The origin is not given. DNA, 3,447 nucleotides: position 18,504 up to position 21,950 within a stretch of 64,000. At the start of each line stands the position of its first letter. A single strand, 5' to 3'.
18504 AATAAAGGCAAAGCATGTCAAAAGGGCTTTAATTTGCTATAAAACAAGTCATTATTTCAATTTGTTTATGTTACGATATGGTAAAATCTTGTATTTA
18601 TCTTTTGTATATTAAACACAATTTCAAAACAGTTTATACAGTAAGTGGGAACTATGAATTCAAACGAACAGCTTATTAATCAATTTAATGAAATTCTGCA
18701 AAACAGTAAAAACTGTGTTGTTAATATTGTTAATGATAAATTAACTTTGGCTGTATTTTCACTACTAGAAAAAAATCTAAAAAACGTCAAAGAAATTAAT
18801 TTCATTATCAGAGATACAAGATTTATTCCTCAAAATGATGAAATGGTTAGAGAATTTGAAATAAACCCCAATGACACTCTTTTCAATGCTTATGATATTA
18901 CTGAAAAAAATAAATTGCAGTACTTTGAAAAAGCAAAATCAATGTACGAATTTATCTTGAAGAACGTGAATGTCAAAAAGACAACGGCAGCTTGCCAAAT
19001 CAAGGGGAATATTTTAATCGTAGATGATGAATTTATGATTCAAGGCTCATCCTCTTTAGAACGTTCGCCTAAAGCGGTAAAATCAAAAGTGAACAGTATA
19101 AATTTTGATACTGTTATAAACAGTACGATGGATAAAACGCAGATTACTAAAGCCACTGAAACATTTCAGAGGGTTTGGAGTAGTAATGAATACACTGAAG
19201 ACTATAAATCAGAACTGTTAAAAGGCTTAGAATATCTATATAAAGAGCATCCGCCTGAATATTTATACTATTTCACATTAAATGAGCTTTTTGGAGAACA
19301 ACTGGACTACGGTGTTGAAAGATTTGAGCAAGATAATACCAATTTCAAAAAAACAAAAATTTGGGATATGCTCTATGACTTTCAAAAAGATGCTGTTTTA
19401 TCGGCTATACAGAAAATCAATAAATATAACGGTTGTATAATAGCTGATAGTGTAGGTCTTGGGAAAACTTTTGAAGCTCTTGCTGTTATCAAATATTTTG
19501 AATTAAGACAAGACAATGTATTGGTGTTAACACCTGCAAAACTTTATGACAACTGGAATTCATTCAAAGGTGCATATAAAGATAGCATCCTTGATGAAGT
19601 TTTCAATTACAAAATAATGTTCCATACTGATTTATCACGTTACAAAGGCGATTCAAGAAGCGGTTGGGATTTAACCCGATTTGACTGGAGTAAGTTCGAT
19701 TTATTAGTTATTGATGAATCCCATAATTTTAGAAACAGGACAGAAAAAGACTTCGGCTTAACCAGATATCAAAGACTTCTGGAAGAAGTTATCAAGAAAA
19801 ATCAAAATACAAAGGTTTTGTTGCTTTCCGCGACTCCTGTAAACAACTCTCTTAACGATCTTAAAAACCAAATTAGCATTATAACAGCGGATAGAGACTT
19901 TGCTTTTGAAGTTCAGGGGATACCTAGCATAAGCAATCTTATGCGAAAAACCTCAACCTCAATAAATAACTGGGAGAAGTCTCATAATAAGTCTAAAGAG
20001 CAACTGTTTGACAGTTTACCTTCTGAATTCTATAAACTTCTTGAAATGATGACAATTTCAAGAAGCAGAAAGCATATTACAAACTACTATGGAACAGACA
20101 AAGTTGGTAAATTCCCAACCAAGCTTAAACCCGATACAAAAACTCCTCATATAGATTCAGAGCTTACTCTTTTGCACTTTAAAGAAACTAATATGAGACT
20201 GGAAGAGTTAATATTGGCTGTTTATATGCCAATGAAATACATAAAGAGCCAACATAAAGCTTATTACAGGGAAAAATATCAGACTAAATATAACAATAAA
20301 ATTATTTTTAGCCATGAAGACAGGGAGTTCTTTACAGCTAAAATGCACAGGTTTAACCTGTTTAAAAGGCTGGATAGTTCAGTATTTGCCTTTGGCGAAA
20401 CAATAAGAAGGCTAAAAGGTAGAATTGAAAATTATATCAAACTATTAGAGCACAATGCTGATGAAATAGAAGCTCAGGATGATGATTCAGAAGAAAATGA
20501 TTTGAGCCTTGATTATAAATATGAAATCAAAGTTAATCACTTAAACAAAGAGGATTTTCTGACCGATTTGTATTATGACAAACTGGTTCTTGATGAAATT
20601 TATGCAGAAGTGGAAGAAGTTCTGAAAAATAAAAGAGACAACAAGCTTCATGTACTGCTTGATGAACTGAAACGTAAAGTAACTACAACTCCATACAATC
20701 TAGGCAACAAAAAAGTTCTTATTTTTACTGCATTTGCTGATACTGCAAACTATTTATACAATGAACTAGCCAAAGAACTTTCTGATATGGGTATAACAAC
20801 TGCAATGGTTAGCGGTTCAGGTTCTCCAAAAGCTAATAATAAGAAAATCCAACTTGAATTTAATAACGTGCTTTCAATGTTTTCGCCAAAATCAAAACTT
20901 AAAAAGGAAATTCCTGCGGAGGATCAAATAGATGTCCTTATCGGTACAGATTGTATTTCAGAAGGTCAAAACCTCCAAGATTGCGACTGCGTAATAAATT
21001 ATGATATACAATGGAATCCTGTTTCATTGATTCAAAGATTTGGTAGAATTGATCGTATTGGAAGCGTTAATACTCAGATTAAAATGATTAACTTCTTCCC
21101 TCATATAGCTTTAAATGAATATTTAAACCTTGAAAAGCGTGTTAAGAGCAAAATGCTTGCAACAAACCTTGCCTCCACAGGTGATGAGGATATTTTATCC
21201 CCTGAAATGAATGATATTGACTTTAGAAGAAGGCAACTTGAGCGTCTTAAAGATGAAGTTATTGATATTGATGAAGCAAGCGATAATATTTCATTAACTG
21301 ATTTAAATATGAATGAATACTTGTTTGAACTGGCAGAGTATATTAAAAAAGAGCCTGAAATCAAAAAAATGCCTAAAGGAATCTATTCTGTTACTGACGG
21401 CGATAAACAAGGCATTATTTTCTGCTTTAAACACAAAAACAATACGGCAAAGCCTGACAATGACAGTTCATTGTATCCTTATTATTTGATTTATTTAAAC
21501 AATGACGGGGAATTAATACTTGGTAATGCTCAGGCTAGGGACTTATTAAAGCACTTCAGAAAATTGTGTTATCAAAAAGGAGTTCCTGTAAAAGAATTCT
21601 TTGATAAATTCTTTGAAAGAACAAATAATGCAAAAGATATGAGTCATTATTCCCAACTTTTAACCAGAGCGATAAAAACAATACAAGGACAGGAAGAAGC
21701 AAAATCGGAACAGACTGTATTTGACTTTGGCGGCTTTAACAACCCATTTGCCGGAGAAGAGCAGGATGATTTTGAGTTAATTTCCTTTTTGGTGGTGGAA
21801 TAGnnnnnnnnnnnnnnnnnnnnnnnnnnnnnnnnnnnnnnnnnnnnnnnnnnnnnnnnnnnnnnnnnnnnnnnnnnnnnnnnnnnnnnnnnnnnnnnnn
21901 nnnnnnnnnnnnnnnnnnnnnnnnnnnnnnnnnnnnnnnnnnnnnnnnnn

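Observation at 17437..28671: WYL-regulated five-gene operon: PLD-like/SNF2 helicase, 238-aa unknown, Type III Mod, Type III Res, 302-aa unknown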

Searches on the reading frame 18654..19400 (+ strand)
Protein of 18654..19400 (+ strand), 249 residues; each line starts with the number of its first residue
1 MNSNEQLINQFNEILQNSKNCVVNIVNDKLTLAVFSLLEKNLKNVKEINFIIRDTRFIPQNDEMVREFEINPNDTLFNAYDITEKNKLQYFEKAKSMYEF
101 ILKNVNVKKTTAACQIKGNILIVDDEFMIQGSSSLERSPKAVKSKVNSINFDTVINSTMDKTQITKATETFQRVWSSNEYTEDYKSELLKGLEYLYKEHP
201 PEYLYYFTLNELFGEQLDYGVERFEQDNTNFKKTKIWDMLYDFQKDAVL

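Call 31: search_solved_structures(query=window:18654-19400:+, max_evalue=10)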
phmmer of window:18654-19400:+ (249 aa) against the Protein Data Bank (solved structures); distinct sequences matched with E-value up to 10: 2.
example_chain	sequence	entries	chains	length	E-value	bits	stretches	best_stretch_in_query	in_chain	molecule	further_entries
7dfe_A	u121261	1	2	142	0.029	17.2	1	71-120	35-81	B6 protein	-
3ou8_A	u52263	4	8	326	1.6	11.5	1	152-228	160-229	Adenosine deaminase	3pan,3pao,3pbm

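Call 32: search_protein_families(library=pfam, proteins=[window:18654-19370:+], max_evalue=10)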
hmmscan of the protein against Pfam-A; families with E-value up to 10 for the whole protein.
window:18654-19370:+ (239 aa): 0 families

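Call 33: find_homologous_proteins(query=window:18654-19358:+, max_evalue=0.001)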
Query window:18654-19358:+ (235 aa): 116 proteins with E <= 0.001 among 540 candidates.
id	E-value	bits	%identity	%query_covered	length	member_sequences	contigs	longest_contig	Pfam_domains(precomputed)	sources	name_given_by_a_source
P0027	3.4e-92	326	63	100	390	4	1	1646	PF00176.30,PF04851.22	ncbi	-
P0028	7.8e-92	325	63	100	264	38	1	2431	-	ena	-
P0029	1.1e-91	324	62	99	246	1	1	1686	-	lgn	-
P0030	1.6e-91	324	63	100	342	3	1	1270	PF00176.30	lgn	-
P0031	3.6e-91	323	62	100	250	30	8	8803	-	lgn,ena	-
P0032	4.9e-91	322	63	100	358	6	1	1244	PF00176.30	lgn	-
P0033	1.2e-90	321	65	100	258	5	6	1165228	-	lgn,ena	-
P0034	1.3e-90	321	66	100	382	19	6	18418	PF00176.30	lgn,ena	-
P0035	8.9e-90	318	60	100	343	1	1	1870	PF00176.30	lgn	-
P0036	1.4e-89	317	63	97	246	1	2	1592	-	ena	-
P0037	1.8e-89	317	64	97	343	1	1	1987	PF00176.30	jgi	jgi:hypothetical protein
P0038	3.6e-89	316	62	97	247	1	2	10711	-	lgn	-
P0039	2.3e-88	313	60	99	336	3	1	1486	PF00176.30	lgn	-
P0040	6.6e-88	312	61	100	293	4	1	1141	-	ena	-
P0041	8.8e-88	312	61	99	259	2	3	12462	-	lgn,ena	-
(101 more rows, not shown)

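Call 62: search_dna_similar(query=window:18654-19358:+, collection=plasmids, mode=protein, max_evalue=0.001, max_rows=30)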
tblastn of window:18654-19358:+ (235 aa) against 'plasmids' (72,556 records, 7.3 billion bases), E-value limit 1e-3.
Records with a match: 2; places in all: 2; records where one place covers at least 80% of the query: 2.
Best place of each record, by identity: <60% 2.
By first word of the organism name: Lactiplantibacillus 1; Weissella 1.
By predicted mobility (MOB-suite, as given by PLSDB): mobilizable 1; conjugative 1.
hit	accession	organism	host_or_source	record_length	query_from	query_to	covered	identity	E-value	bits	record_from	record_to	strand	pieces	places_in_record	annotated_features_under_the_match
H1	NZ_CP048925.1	Lactiplantibacillus plantarum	Plant,cell culture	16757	7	235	97%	26.5%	5e-6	54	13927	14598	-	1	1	helicase-related protein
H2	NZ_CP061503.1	Weissella cibaria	whole organism,traditional Thai ...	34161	7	218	90%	26.9%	8e-6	54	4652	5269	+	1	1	helicase-related protein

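Call 64: get_annotated_region(hit=H1, flank=10000)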
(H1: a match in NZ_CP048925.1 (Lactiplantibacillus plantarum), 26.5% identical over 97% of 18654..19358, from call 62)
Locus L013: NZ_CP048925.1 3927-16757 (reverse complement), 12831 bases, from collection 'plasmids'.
description: Lactiplantibacillus plantarum strain X7022 plasmid unnamed4, complete sequence
organism: Lactiplantibacillus plantarum (NCBI taxid 1590)
taxonomy: Bacteria; Bacillota; Bacilli; Lactobacillales; Lactobacillaceae; Lactiplantibacillus; Lactiplantibacillus plantarum
host: -; source: Plant,cell culture; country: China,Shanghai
typing (MOB-suite, as given by PLSDB): mobilizable; replicon rep_cluster_1244; relaxase MOBQ
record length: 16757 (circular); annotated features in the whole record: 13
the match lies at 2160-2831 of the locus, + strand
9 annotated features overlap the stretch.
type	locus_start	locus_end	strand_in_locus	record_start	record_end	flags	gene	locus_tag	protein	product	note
CDS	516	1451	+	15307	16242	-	-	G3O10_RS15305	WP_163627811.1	replication initiation protein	GO:0006270 - DNA replication initiation [Evidence IEA]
CDS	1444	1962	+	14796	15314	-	-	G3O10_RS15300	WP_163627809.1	HTH domain-containing protein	-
CDS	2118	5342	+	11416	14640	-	-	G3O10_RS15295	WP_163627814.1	helicase-related protein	-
CDS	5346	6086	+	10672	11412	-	-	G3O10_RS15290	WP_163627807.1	DUF4391 domain-containing protein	-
CDS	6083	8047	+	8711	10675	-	-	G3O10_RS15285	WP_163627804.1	site-specific DNA-methyltransferase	GO:0006306 - DNA methylation [Evidence IEA]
CDS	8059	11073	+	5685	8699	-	-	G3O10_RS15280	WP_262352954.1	DEAD/DEAH box helicase family protein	-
CDS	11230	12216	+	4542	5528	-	-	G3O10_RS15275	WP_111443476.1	hypothetical protein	-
CDS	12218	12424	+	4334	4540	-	-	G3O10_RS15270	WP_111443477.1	hypothetical protein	-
CDS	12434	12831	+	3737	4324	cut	-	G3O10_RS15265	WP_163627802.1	site-specific integrase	-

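Call 65: get_annotated_region(hit=H2, flank=10000)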
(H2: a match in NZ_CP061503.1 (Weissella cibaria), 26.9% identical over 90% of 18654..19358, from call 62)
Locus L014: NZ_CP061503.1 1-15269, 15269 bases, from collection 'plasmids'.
description: Weissella cibaria strain NH9449 plasmid pNH9449-1, complete sequence
organism: Weissella cibaria (NCBI taxid 137591)
taxonomy: Bacteria; Bacillota; Bacilli; Lactobacillales; Lactobacillaceae; Weissella; Weissella cibaria
host: -; source: whole organism,traditional Thai fermented pork (Nham); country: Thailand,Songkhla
typing (MOB-suite, as given by PLSDB): conjugative; relaxase MOBQ; mating-pair formation MPF_T
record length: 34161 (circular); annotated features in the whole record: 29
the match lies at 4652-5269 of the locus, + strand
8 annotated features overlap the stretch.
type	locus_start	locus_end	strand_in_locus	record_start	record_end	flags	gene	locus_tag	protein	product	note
CDS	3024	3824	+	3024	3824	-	-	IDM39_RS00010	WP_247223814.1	ParA family protein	-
CDS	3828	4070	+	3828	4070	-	-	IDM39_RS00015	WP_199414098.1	hypothetical protein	-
CDS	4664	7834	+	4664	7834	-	-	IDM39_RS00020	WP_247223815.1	helicase-related protein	-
CDS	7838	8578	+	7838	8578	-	-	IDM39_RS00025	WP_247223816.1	DUF4391 domain-containing protein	-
CDS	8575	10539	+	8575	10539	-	-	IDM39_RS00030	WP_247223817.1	site-specific DNA-methyltransferase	GO:0006306 - DNA methylation [Evidence IEA]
CDS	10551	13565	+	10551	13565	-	-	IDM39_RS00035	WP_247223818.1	DEAD/DEAH box helicase family protein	-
CDS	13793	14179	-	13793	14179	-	-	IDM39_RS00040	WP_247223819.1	hypothetical protein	-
CDS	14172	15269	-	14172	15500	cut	-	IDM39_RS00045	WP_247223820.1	Y-family DNA polymerase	-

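Call 71: search_solved_structures(query=A5, max_evalue=10, show_alignments=3)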
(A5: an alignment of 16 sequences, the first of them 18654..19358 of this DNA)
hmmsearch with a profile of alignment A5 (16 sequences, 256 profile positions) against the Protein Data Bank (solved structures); distinct sequences matched with E-value up to 10: 1.
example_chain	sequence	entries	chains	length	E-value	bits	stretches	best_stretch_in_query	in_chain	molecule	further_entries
2r82_A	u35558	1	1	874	0.81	12.7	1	134-216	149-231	Pyruvate, phosphate dikinase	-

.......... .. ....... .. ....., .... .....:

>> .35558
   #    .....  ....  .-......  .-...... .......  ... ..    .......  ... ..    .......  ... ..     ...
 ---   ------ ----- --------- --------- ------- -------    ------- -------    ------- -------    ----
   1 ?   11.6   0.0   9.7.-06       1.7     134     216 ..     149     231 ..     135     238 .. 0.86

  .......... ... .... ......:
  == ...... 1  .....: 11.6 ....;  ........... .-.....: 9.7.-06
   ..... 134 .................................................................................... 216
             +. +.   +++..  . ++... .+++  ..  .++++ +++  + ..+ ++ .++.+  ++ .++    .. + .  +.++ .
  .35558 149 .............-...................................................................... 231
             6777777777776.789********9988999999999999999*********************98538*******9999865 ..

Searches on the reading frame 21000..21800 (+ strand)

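Call 32: search_protein_families(library=pfam, proteins=[window:21000-21800:+], max_evalue=10)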
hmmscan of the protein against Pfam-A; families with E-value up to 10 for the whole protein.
window:21000-21800:+ (267 aa): 5 families
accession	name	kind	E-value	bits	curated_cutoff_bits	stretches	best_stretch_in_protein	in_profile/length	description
PF00271.37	Helicase_C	-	0.046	14.4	23.5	1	1-21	90-110/110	Helicase conserved C-terminal domain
PF01718.22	Orbi_NS1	-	0.079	11.6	27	1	185-232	32-79/519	Orbivirus non-structural protein NS1, or hydrophobic tubular protein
PF12860.13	PAS_7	-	0.091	13.3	27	1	165-224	10-70/115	PAS fold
PF13720.11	Acetyltransf_11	-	0.12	13.2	24.5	1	70-129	18-75/82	Udp N-acetylglucosamine O-acyltransferase; Domain 2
PF01037.27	AsnC_trans_reg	-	0.31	11.4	25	1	211-233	42-64/73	Lrp/AsnC ligand binding domain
